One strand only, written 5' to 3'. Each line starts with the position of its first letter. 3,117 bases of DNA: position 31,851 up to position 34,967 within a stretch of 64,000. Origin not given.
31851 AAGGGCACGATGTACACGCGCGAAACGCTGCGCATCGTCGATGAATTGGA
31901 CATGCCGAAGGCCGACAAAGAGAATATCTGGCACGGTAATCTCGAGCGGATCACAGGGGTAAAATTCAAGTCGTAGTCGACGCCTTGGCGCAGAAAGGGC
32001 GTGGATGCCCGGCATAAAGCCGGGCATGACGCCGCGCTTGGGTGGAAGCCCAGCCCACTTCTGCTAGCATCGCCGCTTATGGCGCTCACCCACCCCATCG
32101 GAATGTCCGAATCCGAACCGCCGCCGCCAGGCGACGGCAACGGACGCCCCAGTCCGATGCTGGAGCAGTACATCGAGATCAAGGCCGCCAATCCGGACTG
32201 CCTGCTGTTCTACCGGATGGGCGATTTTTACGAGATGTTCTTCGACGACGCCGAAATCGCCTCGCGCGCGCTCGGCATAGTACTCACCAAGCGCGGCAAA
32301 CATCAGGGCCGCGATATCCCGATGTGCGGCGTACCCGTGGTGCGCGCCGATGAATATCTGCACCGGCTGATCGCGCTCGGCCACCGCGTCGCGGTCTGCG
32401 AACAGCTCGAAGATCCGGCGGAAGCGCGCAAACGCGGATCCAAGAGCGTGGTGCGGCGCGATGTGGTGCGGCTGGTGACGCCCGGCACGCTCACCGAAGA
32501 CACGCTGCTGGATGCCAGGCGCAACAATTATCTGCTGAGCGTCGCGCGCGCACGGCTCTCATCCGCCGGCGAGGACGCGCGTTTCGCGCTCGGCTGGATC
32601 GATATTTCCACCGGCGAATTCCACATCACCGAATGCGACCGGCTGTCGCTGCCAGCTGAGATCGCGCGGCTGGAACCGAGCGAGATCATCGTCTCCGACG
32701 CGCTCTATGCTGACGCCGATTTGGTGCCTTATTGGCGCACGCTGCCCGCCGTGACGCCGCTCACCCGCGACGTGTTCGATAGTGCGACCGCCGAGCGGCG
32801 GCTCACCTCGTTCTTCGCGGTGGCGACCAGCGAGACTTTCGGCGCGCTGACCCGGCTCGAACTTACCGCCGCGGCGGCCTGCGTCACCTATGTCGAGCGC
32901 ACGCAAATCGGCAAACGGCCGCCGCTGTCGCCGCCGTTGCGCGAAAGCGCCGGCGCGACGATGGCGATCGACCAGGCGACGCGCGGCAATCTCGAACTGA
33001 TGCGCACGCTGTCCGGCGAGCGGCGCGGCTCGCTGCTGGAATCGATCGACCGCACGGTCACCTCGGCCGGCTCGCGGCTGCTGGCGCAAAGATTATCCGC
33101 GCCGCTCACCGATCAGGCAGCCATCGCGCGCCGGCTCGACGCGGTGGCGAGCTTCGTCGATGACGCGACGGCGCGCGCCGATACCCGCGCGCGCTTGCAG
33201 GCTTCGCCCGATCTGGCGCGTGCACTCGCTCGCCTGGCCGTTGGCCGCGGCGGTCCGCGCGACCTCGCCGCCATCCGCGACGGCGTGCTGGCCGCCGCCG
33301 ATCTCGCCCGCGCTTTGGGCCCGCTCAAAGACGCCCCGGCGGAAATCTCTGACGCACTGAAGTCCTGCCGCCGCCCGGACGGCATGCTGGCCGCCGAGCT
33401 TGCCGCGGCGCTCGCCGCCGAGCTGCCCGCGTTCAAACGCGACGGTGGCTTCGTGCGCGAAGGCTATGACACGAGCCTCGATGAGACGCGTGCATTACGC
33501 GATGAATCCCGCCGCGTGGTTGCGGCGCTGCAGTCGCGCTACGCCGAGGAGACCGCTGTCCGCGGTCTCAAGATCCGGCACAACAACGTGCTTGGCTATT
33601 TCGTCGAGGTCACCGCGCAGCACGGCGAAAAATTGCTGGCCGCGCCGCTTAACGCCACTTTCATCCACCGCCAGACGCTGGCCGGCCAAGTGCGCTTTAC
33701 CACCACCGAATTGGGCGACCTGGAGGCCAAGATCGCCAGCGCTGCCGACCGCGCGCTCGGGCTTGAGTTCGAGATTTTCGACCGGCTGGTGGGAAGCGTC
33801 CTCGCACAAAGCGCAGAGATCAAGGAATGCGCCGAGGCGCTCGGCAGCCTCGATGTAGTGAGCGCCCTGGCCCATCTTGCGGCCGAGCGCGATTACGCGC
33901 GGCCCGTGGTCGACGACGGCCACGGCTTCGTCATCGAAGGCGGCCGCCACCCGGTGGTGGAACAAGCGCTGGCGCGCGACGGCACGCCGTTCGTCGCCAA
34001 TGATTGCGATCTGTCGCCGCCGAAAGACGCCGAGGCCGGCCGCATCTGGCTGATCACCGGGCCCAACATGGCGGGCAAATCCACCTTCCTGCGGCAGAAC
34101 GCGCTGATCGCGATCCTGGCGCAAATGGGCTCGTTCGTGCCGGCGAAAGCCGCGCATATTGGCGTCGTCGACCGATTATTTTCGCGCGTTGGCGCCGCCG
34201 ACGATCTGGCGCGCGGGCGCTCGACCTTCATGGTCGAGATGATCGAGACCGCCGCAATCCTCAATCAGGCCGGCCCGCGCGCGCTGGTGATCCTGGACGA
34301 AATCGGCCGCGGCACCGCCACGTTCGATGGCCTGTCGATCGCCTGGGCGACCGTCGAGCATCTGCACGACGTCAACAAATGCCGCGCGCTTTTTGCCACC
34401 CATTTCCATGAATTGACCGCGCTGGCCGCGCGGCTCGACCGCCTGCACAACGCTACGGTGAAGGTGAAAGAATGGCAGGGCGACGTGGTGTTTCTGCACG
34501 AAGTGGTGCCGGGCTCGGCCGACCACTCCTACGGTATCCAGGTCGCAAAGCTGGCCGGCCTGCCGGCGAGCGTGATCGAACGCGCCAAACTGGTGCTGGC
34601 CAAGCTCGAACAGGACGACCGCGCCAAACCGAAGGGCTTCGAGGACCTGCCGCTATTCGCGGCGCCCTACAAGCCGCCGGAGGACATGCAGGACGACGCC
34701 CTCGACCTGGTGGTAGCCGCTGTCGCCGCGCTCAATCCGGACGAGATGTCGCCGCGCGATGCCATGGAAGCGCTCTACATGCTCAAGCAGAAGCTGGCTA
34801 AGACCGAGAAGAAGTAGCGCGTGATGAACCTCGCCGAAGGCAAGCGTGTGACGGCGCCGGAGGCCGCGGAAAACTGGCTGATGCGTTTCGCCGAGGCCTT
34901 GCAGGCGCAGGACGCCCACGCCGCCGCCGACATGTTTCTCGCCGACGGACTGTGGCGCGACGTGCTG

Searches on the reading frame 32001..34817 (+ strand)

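Call 6: search_protein_families(library=pfam, proteins=[window:32001-34817:+])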
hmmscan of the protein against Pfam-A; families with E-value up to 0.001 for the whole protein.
window:32001-34817:+ (938 aa): 5 families
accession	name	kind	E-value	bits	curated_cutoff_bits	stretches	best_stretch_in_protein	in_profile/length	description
PF00488.27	MutS_V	-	1.3e-84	283.3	30.2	1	683-870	1-188/188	MutS domain V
PF01624.25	MutS_I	-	1.7e-42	144.6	20.6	1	52-167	2-112/113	MutS domain I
PF05192.23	MutS_III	-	3.9e-41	142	34.1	1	326-624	1-194/194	MutS domain III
PF05190.23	MutS_IV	-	6.8e-20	71.6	22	1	488-583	1-91/92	MutS family domain IV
PF05188.22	MutS_II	-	8.3e-20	72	25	1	176-305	1-128/133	MutS domain II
